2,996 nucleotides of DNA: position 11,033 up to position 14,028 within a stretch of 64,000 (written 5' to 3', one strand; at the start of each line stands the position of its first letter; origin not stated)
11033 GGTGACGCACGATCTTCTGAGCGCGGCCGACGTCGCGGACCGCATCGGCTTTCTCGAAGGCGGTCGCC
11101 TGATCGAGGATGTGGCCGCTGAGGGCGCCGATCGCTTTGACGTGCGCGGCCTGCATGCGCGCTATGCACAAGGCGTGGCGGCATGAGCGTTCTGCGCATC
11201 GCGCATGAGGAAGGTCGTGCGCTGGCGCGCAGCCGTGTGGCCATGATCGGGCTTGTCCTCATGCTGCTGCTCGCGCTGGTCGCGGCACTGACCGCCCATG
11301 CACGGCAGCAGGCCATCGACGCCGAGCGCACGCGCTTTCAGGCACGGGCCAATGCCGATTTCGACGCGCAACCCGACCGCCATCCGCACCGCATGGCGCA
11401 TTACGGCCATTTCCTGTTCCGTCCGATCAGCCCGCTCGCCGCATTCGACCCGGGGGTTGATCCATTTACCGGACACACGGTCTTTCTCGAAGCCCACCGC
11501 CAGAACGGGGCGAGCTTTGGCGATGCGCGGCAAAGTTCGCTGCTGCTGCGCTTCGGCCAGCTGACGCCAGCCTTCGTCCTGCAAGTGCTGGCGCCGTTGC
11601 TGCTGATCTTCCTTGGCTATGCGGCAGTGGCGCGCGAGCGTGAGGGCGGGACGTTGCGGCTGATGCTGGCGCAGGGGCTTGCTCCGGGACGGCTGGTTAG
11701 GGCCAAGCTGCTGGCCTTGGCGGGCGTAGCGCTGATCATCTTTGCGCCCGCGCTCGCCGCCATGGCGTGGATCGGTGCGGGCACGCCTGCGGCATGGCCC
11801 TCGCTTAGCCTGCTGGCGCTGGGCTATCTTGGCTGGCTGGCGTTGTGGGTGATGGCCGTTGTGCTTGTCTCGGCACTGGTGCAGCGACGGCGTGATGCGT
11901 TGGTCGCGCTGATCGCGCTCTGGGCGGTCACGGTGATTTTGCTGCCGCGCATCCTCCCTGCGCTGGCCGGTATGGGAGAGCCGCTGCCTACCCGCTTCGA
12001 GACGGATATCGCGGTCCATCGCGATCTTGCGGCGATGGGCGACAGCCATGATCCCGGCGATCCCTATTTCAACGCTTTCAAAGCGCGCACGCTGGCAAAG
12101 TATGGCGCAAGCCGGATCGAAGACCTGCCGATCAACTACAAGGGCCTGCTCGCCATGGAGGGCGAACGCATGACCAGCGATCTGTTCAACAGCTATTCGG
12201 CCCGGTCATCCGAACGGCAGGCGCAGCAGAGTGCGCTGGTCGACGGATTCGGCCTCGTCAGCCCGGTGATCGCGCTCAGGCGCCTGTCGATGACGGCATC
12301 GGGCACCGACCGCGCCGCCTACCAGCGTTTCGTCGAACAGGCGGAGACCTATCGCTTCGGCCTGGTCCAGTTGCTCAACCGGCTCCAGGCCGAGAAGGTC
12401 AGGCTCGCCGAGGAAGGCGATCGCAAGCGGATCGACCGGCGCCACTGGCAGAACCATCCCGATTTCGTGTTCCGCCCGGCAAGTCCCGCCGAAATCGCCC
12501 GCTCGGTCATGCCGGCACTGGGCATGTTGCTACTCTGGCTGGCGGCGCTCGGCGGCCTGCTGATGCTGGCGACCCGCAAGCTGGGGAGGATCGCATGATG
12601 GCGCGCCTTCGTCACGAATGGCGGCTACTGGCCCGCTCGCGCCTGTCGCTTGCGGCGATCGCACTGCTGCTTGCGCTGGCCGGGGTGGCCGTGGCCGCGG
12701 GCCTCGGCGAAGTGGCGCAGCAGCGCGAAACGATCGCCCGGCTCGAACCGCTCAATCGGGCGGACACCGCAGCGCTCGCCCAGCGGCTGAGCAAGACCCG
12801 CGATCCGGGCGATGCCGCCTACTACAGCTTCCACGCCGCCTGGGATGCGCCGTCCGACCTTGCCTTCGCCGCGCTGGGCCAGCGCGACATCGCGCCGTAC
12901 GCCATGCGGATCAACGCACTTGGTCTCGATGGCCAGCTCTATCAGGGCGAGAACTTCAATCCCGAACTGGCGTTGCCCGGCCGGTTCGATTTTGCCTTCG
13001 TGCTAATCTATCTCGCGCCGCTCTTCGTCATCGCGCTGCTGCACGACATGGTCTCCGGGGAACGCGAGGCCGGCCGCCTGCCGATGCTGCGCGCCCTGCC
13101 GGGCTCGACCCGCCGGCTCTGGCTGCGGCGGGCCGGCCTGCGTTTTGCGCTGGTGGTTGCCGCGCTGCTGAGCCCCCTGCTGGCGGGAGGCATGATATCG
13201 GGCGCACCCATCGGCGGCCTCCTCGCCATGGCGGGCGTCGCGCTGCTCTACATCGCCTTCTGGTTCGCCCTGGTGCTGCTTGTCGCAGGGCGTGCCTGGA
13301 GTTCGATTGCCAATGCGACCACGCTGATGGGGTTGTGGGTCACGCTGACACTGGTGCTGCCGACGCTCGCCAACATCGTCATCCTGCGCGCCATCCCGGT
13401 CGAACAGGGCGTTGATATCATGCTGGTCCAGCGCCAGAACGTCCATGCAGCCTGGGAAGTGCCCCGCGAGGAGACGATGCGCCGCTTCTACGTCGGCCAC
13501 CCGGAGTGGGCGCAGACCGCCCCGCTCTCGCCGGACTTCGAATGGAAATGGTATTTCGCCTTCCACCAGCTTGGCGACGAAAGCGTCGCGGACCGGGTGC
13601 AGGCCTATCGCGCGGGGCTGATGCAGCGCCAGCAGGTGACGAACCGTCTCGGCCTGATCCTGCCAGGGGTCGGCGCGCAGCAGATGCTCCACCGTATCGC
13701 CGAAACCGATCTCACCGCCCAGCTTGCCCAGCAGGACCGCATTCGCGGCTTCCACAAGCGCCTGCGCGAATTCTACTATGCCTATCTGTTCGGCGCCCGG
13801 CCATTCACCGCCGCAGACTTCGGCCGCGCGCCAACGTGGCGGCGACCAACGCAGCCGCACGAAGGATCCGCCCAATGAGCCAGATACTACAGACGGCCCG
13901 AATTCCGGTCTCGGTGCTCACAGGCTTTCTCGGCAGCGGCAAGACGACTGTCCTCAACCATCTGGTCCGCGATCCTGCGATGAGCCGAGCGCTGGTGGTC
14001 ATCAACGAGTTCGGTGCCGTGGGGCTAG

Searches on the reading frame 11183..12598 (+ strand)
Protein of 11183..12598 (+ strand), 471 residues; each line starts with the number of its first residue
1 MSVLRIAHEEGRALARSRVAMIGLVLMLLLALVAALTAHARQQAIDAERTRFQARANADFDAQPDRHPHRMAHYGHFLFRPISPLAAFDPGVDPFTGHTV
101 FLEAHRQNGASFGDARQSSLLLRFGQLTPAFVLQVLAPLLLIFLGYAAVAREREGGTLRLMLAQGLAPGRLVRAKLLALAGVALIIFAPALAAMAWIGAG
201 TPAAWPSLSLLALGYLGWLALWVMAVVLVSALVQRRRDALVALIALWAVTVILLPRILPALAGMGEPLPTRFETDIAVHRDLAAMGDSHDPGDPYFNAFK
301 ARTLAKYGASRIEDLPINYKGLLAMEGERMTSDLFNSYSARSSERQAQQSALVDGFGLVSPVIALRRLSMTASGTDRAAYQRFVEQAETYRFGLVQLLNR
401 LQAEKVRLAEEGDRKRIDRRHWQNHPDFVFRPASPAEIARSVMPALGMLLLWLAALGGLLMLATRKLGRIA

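Call 11: search_protein_families(library=pfam, proteins=[window:11183-12598:+], max_evalue=0.00001)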
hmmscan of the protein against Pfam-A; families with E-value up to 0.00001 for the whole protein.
window:11183-12598:+ (471 aa): 2 families
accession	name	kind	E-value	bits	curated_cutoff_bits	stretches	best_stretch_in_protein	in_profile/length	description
PF12040.14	DUF3526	-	7.2e-33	114.7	25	1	272-430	2-143/144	Domain of unknown function (DUF3526)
PF12679.13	ABC2_membrane_2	-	6.4e-20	72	27.2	1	6-260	3-205/283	ABC-2 family transporter protein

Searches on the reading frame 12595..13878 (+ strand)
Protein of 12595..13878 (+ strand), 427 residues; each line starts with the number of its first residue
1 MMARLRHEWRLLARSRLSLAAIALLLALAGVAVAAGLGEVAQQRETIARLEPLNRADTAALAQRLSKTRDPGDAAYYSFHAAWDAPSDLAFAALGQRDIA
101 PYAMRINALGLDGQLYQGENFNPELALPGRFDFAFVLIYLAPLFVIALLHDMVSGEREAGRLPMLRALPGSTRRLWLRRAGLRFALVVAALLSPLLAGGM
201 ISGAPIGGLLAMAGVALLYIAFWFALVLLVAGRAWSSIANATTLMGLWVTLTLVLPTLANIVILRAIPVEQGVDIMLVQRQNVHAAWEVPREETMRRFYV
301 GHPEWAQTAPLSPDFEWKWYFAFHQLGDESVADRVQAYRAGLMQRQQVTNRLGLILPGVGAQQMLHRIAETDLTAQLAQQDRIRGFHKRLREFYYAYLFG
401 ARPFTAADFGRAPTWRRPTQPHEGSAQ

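Call 11: search_protein_families(library=pfam, proteins=[window:12595-13878:+], max_evalue=0.00001)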
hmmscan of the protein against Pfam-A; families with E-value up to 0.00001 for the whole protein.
window:12595-13878:+ (427 aa): 2 families
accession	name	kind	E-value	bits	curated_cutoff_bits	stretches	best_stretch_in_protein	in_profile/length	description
PF12040.14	DUF3526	-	2.1e-31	110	25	1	276-416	4-142/144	Domain of unknown function (DUF3526)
PF12679.13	ABC2_membrane_2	-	4.2e-08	33.2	27.2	1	5-275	4-215/283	ABC-2 family transporter protein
